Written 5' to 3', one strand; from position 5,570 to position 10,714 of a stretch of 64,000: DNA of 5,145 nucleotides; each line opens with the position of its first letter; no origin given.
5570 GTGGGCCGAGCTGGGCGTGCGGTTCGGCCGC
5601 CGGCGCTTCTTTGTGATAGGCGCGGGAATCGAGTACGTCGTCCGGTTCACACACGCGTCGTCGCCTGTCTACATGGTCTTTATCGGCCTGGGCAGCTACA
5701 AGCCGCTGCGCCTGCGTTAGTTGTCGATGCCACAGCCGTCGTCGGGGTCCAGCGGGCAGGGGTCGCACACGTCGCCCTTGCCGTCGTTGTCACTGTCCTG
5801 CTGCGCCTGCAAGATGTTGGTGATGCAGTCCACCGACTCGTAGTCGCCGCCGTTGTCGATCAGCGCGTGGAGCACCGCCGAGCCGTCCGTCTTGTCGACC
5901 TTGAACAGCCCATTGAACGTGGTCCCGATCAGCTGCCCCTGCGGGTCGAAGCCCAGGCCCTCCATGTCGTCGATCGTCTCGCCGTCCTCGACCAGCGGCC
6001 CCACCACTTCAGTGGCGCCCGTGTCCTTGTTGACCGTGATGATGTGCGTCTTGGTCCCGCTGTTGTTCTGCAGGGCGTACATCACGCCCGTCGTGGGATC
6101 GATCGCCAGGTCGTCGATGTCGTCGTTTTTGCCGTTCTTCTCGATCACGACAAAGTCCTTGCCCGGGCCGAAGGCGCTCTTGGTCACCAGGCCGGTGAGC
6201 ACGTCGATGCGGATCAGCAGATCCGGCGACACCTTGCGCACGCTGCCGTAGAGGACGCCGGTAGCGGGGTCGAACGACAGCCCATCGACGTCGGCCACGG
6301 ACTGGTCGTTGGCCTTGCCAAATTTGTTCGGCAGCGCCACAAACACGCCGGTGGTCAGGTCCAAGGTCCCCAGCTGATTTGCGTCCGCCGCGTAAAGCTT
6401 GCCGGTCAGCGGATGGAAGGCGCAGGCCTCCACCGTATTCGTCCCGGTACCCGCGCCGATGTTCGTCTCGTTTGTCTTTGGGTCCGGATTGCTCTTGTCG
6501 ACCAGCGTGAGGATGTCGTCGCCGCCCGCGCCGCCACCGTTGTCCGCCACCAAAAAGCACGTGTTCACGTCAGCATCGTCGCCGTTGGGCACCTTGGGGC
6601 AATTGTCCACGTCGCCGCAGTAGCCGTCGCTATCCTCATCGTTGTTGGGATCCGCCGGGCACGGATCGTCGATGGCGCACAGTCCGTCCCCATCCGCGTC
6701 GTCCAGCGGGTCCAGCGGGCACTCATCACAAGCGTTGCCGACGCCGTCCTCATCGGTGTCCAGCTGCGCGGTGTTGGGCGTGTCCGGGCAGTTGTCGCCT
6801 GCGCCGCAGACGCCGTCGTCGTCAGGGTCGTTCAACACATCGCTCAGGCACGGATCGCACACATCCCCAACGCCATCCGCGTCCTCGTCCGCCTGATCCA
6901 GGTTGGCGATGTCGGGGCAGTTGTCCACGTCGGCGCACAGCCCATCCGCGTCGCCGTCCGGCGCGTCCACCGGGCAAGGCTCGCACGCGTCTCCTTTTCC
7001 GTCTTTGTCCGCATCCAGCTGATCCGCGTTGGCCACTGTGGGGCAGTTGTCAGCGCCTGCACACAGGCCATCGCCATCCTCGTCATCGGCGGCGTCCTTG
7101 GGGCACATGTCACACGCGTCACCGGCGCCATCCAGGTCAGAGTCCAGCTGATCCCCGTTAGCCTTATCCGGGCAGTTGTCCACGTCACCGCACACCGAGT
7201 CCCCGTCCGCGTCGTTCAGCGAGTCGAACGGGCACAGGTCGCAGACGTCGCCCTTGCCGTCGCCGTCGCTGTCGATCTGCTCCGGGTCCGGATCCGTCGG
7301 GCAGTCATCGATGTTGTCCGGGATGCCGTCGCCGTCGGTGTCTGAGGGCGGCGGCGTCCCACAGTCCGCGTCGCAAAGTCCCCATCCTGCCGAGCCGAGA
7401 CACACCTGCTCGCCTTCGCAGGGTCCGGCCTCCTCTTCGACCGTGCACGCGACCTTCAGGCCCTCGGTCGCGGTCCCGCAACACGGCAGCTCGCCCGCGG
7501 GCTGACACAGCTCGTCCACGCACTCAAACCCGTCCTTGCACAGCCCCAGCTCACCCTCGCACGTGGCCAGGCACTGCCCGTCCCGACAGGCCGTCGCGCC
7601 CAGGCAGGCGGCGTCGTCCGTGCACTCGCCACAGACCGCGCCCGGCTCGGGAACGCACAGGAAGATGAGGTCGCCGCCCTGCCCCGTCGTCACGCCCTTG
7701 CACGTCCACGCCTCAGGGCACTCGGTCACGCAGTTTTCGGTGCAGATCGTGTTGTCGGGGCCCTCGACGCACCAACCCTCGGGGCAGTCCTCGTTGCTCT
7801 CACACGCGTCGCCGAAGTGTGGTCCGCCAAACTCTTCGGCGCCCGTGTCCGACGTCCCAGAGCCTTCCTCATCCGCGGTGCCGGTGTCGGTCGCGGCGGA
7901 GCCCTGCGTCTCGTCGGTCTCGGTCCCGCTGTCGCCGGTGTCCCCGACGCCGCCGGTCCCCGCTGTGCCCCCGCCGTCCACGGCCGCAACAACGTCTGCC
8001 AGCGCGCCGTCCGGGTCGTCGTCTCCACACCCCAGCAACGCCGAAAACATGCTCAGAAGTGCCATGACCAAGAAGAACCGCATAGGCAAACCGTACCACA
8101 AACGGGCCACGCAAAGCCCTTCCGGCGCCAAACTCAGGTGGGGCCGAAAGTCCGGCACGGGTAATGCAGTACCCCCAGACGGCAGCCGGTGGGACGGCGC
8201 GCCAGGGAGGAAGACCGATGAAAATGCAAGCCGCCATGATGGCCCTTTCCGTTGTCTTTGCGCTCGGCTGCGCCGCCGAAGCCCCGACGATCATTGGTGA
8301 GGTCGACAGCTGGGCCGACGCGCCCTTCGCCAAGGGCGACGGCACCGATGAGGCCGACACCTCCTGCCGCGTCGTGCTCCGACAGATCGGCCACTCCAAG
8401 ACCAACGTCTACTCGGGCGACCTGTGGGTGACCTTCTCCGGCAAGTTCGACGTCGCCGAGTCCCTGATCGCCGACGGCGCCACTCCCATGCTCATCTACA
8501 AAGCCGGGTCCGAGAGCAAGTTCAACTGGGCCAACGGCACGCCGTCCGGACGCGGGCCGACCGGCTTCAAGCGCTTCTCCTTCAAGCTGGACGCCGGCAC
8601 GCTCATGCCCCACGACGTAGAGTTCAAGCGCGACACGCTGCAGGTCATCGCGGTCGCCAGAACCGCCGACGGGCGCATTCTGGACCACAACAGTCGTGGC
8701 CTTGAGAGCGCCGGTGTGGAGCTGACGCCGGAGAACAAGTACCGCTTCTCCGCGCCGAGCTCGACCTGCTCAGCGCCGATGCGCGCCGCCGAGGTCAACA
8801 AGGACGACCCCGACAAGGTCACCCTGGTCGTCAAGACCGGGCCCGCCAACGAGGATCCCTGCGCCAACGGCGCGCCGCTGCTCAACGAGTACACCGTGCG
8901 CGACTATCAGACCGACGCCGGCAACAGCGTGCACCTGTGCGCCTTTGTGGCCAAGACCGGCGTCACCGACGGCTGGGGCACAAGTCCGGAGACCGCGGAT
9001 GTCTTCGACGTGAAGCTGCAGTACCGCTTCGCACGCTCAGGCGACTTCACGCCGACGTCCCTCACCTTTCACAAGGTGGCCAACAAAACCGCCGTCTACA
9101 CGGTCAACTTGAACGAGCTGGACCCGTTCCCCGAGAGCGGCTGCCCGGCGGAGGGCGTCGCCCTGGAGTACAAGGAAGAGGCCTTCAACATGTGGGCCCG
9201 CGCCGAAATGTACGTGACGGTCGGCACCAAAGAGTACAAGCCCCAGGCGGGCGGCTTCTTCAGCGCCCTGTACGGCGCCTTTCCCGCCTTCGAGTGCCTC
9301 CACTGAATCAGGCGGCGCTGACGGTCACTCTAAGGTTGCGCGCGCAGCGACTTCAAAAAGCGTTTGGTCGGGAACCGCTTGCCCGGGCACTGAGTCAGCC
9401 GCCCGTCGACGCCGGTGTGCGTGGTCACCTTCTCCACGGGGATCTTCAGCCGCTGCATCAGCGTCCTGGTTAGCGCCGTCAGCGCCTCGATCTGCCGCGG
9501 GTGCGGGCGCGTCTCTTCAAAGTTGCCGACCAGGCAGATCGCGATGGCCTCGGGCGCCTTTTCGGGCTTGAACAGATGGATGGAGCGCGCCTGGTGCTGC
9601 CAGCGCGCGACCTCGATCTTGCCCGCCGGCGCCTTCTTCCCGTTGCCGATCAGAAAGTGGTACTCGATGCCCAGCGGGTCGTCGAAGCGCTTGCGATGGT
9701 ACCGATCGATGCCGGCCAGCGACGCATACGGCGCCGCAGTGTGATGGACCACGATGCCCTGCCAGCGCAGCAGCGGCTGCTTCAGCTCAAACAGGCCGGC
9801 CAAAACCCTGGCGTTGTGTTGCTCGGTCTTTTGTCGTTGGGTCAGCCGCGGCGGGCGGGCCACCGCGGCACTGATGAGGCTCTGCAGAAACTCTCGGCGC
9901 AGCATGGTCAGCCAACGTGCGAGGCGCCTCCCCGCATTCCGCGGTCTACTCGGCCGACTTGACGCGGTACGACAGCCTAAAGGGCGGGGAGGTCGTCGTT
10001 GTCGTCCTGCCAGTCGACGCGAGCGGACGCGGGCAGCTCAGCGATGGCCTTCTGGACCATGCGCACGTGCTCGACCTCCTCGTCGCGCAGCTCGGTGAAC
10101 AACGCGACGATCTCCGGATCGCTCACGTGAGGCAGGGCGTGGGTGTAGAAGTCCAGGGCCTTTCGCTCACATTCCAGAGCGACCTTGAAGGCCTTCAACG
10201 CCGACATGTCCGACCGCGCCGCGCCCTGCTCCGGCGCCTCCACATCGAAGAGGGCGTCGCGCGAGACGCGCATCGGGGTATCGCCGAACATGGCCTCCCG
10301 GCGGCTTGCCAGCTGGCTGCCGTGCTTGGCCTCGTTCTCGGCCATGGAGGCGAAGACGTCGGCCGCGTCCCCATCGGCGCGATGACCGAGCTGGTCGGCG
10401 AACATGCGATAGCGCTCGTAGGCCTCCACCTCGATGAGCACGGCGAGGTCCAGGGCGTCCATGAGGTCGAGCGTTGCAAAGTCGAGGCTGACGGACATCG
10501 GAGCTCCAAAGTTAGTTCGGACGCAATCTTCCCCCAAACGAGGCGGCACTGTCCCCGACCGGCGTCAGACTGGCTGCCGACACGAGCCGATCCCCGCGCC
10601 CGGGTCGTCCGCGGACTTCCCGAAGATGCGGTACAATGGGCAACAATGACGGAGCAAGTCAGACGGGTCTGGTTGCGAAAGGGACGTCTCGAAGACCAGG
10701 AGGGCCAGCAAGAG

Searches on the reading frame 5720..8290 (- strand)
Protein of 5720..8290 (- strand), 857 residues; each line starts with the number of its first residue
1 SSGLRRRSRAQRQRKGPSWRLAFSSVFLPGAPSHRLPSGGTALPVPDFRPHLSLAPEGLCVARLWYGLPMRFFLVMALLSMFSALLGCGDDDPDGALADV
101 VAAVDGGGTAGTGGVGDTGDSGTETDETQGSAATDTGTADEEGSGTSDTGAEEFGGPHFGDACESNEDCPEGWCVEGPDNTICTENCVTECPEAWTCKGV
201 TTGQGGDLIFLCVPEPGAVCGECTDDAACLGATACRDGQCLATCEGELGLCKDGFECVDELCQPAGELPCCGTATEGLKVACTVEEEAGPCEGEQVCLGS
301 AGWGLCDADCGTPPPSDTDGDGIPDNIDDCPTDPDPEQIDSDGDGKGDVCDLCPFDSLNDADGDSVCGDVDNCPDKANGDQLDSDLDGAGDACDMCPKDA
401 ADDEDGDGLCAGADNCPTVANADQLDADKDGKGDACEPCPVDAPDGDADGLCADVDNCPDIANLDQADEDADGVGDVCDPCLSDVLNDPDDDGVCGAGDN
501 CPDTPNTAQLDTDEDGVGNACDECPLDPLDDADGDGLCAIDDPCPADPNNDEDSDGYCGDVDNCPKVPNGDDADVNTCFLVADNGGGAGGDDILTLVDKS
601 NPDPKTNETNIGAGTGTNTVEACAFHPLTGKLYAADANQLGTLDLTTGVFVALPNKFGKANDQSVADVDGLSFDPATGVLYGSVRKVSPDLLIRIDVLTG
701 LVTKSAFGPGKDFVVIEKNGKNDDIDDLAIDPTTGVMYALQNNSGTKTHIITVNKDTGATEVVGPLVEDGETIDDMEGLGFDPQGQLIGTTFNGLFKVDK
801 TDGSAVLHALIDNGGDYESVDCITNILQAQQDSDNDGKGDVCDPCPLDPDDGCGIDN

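Call 52: search_protein_families(library=pfam, max_evalue=0.001, proteins=[window:5720-8290:-])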
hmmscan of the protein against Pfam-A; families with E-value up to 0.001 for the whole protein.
window:5720-8290:- (857 aa): 1 family
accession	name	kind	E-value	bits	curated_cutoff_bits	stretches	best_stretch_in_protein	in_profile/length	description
PF02412.23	TSP_3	-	3.9e-19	68.5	25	3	340-381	2-36/36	Thrombospondin type 3 repeat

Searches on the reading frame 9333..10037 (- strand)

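Call 52: search_protein_families(library=pfam, max_evalue=0.001, proteins=[window:9333-10037:-])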
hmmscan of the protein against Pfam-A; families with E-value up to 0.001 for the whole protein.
window:9333-10037:- (235 aa): 1 family
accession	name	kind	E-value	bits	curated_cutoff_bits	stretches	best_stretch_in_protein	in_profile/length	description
PF01510.30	Amidase_2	-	2.8e-15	57.2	26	1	91-220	4-131/131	N-acetylmuramoyl-L-alanine amidase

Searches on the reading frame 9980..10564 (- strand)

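Call 52: search_protein_families(library=pfam, max_evalue=0.001, proteins=[window:9980-10564:-])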
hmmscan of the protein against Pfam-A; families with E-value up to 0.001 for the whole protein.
window:9980-10564:- (195 aa): 4 families
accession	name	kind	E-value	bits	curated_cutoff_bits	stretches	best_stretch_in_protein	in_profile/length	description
PF02915.23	Rubrerythrin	-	2e-13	51.4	22.8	1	36-173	1-136/137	Rubrerythrin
PF13668.12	Ferritin_2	-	2e-06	28.5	24.7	1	124-184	4-75/138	Ferritin-like domain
PF00210.30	Ferritin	-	3.4e-05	24.2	24.5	1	66-177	32-139/142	Ferritin-like domain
PF22277.2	EncFtn-like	-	0.00018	21.6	27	1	128-170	21-63/85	EncFtn-like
